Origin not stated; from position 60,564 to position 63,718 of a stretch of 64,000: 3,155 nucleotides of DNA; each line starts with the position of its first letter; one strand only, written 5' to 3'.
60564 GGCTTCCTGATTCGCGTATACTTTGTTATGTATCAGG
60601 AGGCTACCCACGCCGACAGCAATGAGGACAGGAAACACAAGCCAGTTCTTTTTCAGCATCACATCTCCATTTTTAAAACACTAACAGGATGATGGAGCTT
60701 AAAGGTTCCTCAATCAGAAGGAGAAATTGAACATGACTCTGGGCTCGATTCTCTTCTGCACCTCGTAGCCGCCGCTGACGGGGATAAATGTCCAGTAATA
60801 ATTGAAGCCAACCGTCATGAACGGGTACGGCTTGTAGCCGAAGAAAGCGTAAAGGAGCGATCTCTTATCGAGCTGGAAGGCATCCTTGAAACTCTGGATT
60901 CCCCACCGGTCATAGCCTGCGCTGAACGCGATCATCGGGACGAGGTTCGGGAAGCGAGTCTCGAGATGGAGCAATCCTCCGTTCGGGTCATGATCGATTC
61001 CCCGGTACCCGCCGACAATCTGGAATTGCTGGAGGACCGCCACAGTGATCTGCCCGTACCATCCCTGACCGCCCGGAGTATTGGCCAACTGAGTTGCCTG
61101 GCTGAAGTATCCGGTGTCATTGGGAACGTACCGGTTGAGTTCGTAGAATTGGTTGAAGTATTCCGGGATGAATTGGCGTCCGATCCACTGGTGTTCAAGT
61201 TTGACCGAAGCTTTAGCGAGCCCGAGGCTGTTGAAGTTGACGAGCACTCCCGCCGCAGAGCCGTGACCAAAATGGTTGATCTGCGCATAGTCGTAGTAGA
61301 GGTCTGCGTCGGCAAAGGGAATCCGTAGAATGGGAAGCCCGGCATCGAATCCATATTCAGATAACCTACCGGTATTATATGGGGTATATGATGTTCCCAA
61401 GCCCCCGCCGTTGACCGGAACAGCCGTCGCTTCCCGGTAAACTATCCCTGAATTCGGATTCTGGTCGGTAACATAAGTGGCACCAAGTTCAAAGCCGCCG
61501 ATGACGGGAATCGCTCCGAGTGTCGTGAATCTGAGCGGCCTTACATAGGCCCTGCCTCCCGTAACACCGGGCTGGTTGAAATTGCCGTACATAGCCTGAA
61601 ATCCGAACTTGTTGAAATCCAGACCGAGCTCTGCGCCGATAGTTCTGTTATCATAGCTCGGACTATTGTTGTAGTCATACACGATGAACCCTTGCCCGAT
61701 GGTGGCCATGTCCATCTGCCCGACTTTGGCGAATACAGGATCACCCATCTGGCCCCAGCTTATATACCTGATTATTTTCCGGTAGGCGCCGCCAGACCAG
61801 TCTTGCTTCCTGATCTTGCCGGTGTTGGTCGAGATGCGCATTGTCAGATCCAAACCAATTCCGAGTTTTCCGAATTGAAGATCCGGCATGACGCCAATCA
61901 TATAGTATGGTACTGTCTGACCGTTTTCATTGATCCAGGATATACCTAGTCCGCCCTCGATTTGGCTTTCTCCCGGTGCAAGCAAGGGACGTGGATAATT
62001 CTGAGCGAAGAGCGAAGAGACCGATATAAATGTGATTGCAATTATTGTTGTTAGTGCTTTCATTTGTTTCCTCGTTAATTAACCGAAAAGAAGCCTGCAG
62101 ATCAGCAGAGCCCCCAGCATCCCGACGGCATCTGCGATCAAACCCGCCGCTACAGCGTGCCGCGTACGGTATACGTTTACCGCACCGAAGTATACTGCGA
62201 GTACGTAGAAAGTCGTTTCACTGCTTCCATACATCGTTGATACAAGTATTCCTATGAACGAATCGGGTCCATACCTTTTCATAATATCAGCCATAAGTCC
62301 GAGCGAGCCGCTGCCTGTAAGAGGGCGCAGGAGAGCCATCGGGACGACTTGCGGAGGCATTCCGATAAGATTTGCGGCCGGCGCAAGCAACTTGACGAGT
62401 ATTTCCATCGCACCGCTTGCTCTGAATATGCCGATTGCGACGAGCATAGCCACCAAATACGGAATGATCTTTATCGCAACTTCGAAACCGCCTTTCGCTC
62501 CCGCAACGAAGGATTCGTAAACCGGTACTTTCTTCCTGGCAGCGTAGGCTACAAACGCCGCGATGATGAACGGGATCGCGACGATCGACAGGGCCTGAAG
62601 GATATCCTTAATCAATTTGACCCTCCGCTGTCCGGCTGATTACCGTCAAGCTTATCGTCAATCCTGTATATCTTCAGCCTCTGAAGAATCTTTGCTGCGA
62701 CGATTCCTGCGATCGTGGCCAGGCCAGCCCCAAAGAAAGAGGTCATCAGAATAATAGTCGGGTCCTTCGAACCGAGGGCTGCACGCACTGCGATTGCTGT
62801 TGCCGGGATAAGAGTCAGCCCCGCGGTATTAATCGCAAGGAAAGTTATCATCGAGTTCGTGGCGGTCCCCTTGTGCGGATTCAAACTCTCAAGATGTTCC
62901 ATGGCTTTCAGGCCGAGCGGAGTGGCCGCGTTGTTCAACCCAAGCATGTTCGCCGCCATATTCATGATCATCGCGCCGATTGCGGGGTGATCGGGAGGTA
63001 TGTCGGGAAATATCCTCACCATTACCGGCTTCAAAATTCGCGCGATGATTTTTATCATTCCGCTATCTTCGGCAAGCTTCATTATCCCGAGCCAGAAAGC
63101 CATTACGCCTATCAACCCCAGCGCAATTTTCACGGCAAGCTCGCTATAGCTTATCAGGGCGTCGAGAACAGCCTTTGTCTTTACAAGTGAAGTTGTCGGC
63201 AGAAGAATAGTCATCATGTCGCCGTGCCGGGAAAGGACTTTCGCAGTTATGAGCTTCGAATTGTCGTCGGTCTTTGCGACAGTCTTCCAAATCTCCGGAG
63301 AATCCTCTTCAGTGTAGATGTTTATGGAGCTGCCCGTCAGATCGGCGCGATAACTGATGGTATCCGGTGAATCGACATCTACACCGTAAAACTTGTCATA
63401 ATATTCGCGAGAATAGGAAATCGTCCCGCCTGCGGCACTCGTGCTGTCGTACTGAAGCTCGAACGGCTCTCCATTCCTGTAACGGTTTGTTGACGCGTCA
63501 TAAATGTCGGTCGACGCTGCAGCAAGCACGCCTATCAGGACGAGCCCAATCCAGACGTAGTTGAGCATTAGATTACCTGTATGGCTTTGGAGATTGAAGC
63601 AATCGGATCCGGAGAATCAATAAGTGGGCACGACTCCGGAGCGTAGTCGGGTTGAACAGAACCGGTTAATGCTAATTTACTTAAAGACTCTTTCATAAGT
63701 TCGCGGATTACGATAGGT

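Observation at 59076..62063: Outer-membrane module: Cyc2-like heme-porin candidate + small two-CxxCH cytochrome + second barrel protein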

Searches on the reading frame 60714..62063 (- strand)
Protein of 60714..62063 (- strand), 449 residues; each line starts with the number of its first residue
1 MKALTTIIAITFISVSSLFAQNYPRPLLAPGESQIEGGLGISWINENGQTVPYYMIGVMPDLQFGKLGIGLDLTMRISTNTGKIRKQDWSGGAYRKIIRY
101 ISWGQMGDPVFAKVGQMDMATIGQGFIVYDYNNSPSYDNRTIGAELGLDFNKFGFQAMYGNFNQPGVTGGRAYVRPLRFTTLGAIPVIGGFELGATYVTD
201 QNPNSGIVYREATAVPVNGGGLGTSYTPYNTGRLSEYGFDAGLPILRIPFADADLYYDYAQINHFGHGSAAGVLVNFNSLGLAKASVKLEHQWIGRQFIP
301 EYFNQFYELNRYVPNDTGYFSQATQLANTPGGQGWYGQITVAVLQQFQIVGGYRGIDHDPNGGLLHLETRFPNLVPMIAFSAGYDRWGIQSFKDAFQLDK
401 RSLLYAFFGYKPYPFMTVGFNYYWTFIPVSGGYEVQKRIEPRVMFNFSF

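Call 3: search_protein_families(library=pfam, proteins=[window:60714-62063:-], max_evalue=1)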
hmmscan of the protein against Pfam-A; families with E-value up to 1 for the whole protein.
window:60714-62063:- (449 aa): 0 families

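Call 4: search_protein_families(library=ncbifam, proteins=[window:60714-62063:-], max_evalue=1)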
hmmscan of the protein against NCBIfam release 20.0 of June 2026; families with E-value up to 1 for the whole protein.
window:60714-62063:- (449 aa): 2 families
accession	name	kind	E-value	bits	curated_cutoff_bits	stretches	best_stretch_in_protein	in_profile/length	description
NF047543.1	CytMemPImpL63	equivalog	6.9e-12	44.8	1000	2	230-402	301-477/525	cytoplasmic membrane protein ImpL63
TIGR02485.1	CobZ_N-term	equivalog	0.063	12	372.55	1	49-86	356-393/437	FAD-dependent tricarballylate dehydrogenase TcuA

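Call 25: find_homologous_proteins(query=window:60714-62063:-)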
Query window:60714-62063:- (449 aa): 350 proteins with E <= 0.001 among 6351 candidates; the best 120 are listed.
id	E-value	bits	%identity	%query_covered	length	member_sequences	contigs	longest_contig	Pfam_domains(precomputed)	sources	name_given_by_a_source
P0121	1.4e-290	982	94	100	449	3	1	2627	-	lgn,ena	-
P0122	3.7e-277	938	90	100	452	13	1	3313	-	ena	-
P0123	6.1e-258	874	82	100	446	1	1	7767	-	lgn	-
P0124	1.9e-246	836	80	100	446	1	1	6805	-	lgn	-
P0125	3.7e-244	829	79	100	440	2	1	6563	-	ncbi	-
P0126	6.2e-241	818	77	100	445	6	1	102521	-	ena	-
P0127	1.5e-240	817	76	100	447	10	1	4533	-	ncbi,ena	-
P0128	2.8e-230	783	75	100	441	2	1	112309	-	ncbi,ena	-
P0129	4.3e-208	710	67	100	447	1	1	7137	-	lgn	-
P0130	6.9e-208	709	70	100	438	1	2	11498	-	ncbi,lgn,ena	ncbi:MAG: hypothetical protein WAO19_09320 [Candidatus Kryptoniota bacterium]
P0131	2.5e-205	701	69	100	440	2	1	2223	-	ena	-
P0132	4.0e-205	700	68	97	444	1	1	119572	-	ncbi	-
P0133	5.2e-203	693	67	100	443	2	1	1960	-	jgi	-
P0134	5.1e-201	687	67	100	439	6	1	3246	-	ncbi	-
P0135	3.2e-198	677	67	100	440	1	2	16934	-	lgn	-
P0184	1.8e-108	382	45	100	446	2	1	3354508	-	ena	-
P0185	3.8e-108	380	46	93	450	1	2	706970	-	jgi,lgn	jgi:hypothetical protein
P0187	5.4e-108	380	43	99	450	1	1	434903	-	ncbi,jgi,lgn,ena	ncbi:MAG: hypothetical protein WCW35_04765 [Bacteroidota bacterium]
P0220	2.6e-104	368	44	93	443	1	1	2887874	-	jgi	-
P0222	4.3e-104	367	42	98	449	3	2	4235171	-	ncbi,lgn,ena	ncbi:MAG: hypothetical protein WBW71_15590 [Bacteroidota bacterium]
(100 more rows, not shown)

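Call 28: find_encoding_contigs(protein=P0222, flank=6000, max_places=1)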
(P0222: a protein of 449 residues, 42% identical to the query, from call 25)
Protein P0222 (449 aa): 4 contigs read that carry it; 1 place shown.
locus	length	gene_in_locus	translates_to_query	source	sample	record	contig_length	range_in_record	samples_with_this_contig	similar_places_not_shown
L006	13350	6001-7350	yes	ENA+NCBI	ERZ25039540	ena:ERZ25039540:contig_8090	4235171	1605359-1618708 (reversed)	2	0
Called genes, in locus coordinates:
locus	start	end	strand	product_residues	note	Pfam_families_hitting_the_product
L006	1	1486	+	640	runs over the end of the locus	PF00072:Response_reg, PF00989:PAS (weak), PF13188:PAS_8 (faint), PF13426:PAS_9 (weak), PF00512:HisKA, PF02518:HATPase_c, PF00072:Response_reg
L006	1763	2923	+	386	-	PF07690:MFS_1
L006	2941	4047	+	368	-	PF00480:ROK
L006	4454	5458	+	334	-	PF07670:Gate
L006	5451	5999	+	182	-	PF07670:Gate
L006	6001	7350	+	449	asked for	-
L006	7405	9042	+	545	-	PF13600:DUF4140, PF13598:DUF4139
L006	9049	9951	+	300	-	PF01619:Pro_dh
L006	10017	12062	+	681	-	PF03169:OPT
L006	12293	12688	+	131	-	PF05402:PqqD (weak)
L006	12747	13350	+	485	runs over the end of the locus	PF01546:Peptidase_M20, PF07687:M20_dimer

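Call 29: find_encoding_contigs(protein=P0184, flank=6000, max_places=1)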
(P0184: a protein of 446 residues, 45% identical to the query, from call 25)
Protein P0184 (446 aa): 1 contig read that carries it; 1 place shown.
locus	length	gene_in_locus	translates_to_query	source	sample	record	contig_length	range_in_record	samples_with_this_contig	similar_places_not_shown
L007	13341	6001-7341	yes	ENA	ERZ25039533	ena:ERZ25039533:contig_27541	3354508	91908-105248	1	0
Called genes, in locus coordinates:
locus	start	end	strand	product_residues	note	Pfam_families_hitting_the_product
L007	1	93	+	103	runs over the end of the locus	-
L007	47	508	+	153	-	PF03808:Glyco_tran_WecG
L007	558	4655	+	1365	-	PF01364:Peptidase_C25, PF15711:ILEI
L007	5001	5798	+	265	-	-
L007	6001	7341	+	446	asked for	-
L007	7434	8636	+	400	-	PF05977:MFS_3, PF13347:MFS_2 (weak), PF07690:MFS_1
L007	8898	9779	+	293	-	-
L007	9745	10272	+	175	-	PF18962:Por_Secre_tail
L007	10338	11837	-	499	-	PF18962:Por_Secre_tail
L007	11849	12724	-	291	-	PF18962:Por_Secre_tail (weak)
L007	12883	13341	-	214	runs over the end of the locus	PF00702:Hydrolase, PF08282:Hydrolase_3 (faint), PF12710:HAD, PF13419:HAD_2, PF13242:Hydrolase_like (weak)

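Call 76: predict_structure(alignment_id=A3)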
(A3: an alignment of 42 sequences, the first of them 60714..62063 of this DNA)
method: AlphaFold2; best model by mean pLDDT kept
length: 449 residues; sequences in the alignment: 42
mean_pLDDT: 82.1   pTM: 0.77
mean pLDDT of the five models: 82.1, 80.2, 79.8, 77.0, 73.6
residues with pLDDT >= 90: 152; 70-90: 216; 50-70: 62; < 50: 19
segments of 3 or more residues with pLDDT < 50: 11-27
pLDDT, mean of each block of 10 residues (from residue 1): 63 35 46 87 89 93 91 91 83 72 89 89 86 81 92 92 90 83 64 94 87 59 68 93 86 92 95 85 84 93 88 70 87 90 78 79 81 71 86 83 89 89 84 84 89
secondary structure, 60 per line:
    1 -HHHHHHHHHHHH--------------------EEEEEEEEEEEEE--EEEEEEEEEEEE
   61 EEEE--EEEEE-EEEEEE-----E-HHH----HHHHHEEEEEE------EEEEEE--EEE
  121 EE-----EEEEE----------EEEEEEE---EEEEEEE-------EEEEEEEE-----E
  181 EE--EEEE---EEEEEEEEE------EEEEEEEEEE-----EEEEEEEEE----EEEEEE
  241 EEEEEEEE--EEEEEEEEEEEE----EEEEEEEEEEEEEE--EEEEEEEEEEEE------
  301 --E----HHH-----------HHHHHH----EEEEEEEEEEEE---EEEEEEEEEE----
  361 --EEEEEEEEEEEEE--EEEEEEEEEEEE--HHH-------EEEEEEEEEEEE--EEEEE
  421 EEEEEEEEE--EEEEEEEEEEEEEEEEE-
elements in order: H2-13 E34-46 E49-64 E67-71 E73-78 H93-97 E98-103 E110-115 E118-122 E128-132 E143-149 E153-159 E167-174 E180-182 E185-188 E192-200 E207-216 E222-230 E235-248 E251-262 E267-280 E283-294 H322-327 E332-343 E347-356 E363-375 E378-389 E402-413 E416-429 E432-448

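Call 79: fold_search(model_id=the predicted structure, library=pdb)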
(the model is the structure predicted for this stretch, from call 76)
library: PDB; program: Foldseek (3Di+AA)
matches with E <= 10: 866; with E <= 0.001: 316
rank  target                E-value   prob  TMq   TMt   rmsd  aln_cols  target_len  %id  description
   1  4frx_B                1.3e-08  1.00  0.32  0.35  12.2       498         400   10  Crystal Structure of Pseudomonas aeruginosa OccK8 (OprE) (released 2013-07-24)
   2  4frx_A                2.4e-08  1.00  0.32  0.35  11.4       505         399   11  Crystal Structure of Pseudomonas aeruginosa OccK8 (OprE) (released 2013-07-24)
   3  5dl7                  4.0e-08  1.00  0.31  0.34  13.4       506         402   10  Crystal structure of Acinetobacter baumannii OccAB3 (released 2016-02-03)
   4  5ldt_A                5.4e-08  1.00  0.32  0.34  13.2       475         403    9  Crystal Structures of MOMP from Campylobacter jejuni (released 2016-10-26)
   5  9fw9_D                9.6e-08  1.00  0.28  0.21  20.9       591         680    9  Cryo-EM structure of the type 1 pilus assembly platform as part of the FimA-bound chaperone-usher pilus complex (FimDH (released 2025-06-04)
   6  4fms_A                1.1e-07  1.00  0.32  0.37  10.9       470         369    9  Crystal structure of Pseudomonas aeruginosa OccK2 (OpdF) in complex with glucuronate (released 2013-03-13)
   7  2qtk_B                1.2e-07  1.00  0.30  0.35  12.7       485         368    9  Crystal Structure of the outer membrane protein opdK from Pseudomonas aeruginosa (released 2008-06-24)
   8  8jto                  1.3e-07  1.00  0.26  0.32  12.8       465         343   10  Outer membrane porin of Burkholderia pseudomallei (BpsOmp38) in complex with ceftazidime (released 2024-06-26)
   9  2qtk_A                1.6e-07  1.00  0.35  0.40  10.8       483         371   10  Crystal Structure of the outer membrane protein opdK from Pseudomonas aeruginosa (released 2008-06-24)
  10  4fsp                  1.7e-07  1.00  0.33  0.38  11.5       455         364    9  Crystal Structure of Pseudomonas aeruginosa OccK11 (OpdR) (released 2013-07-24)
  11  8wv0_B                2.1e-07  1.00  0.26  0.32  13.4       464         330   10  Outer membrane porin of Burkholderia pseudomallei (BpsOmp38) (released 2024-10-30)
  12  2y0h                  2.2e-07  1.00  0.34  0.40  10.6       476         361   10  Crystal Structure of Pseudomonas Aeruginosa OpdL (released 2011-12-21)
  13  5ldv                  2.3e-07  1.00  0.27  0.29  19.5       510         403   10  Crystal Structures of MOMP from Campylobacter jejuni (released 2016-10-26)
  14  2y2x_B                2.9e-07  1.00  0.32  0.37  12.2       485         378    9  Crystal Structure of Pseudomonas Aeruginosa OpdK with Vanillate (released 2011-12-28)
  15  5dl6                  3.2e-07  1.00  0.31  0.34  12.2       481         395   10  Crystal structure of Acinetobacter baumannii OccAB2 (released 2016-02-03)
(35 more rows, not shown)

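Call 80: find_encoding_contigs(protein=P0220, flank=4000, max_places=1)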
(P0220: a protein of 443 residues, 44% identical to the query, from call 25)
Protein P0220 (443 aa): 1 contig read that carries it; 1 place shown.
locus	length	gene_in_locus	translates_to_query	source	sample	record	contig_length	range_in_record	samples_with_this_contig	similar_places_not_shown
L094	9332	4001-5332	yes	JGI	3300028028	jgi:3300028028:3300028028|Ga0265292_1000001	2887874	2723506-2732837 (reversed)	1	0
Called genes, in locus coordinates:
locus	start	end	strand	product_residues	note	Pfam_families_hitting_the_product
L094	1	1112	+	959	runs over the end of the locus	PF00672:HAMP, PF13185:GAF_2, PF00512:HisKA, PF02518:HATPase_c, PF00072:Response_reg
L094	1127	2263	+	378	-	PF00072:Response_reg, PF00512:HisKA, PF02518:HATPase_c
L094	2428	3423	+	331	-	PF07670:Gate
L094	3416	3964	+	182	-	PF07670:Gate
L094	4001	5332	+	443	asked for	-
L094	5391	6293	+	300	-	PF01619:Pro_dh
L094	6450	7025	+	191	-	-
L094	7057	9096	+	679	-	PF03169:OPT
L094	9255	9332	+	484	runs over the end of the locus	PF01546:Peptidase_M20, PF07687:M20_dimer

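Call 81: find_encoding_contigs(protein=P0187, flank=4000, max_places=1)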
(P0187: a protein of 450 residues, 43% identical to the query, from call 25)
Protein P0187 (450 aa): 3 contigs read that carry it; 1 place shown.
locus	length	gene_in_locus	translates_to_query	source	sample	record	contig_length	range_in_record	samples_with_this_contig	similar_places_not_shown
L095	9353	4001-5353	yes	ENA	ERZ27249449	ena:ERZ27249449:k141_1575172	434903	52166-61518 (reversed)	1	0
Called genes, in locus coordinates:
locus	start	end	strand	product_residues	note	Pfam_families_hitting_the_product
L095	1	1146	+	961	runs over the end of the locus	PF00672:HAMP, PF13185:GAF_2 (weak), PF00512:HisKA, PF02518:HATPase_c, PF00072:Response_reg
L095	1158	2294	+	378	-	PF00072:Response_reg, PF00512:HisKA, PF02518:HATPase_c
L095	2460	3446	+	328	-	PF07670:Gate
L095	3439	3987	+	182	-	PF07670:Gate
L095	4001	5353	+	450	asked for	-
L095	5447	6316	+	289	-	PF01619:Pro_dh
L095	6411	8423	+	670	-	PF03169:OPT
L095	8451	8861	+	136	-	PF05402:PqqD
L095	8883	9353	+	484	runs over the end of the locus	PF01546:Peptidase_M20, PF07687:M20_dimer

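Call 82: find_encoding_contigs(protein=P0185, flank=4000, max_places=1)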
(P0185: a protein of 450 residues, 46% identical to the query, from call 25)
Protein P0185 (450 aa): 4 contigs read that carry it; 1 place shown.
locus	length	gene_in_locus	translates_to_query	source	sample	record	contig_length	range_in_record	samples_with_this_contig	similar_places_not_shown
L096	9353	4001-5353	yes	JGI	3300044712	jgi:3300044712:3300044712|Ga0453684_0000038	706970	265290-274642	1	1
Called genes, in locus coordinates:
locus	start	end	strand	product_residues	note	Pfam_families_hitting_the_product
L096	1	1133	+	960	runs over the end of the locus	PF00672:HAMP (weak), PF01590:GAF (weak), PF13185:GAF_2, PF00512:HisKA, PF02518:HATPase_c, PF00072:Response_reg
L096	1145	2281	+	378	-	PF00072:Response_reg, PF00512:HisKA, PF02518:HATPase_c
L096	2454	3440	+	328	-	PF07670:Gate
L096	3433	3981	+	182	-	PF07670:Gate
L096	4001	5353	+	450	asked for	-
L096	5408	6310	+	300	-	PF01619:Pro_dh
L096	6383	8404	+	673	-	PF03169:OPT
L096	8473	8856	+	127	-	PF05402:PqqD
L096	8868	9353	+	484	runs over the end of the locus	PF01546:Peptidase_M20, PF07687:M20_dimer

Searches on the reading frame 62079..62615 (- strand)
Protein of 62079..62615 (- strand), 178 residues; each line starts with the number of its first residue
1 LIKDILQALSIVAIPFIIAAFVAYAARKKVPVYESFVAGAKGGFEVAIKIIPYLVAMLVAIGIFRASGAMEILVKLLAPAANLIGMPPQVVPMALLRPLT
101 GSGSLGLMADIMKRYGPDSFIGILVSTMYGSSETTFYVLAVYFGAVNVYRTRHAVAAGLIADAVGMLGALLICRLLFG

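Call 3: search_protein_families(library=pfam, proteins=[window:62079-62615:-], max_evalue=1)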
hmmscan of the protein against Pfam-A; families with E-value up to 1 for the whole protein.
window:62079-62615:- (178 aa): 1 family
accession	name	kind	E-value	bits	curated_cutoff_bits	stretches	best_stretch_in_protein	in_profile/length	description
PF07670.19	Gate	-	8.1e-13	49.2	29.6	1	47-147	1-102/104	Nucleoside recognition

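Call 4: search_protein_families(library=ncbifam, proteins=[window:62079-62615:-], max_evalue=1)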
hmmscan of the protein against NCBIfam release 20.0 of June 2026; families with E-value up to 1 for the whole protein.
window:62079-62615:- (178 aa): 2 families
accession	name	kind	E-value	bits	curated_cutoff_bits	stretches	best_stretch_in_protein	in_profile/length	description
NF007811.0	PRK10519.1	equivalog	1.6e-07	31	111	1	27-148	6-128/155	hypothetical protein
NF049924.1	PTSGlctlSorbSrlE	equivalog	0.03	13.3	400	1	32-104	170-246/330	PTS glucitol/sorbitol transporter subunit IIB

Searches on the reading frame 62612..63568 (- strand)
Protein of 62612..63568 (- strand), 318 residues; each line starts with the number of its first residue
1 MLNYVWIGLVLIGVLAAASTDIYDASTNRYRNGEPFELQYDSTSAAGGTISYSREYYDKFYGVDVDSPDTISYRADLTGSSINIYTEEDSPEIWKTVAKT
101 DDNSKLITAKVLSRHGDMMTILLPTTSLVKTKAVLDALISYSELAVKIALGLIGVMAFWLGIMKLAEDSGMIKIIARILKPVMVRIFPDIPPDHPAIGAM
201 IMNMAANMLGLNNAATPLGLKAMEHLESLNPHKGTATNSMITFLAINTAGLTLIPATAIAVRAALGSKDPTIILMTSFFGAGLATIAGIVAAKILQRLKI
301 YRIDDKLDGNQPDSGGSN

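Call 3: search_protein_families(library=pfam, proteins=[window:62612-63568:-], max_evalue=1)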
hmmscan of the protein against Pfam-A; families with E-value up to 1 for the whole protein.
window:62612-63568:- (318 aa): 1 family
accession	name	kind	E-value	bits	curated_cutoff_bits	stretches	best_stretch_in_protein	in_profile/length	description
PF07670.19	Gate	-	9.5e-15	55.4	29.6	1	150-260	2-100/104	Nucleoside recognition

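Call 4: search_protein_families(library=ncbifam, proteins=[window:62612-63568:-], max_evalue=1)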
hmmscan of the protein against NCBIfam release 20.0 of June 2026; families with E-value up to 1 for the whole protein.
window:62612-63568:- (318 aa): 3 families
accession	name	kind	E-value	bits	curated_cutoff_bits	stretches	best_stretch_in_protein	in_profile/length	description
NF047654.1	DiguCycDgcRLepto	equivalog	0.027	13.4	500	1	85-140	182-237/295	diguanylate cyclase DgcR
NF003922.0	PRK05443.2-3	equivalog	0.13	10.2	981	1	114-199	571-655/735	RNA degradosome polyphosphate kinase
NF003919.0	PRK05443.1-4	equivalog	0.14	10.3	908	1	112-188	541-616/730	RNA degradosome polyphosphate kinase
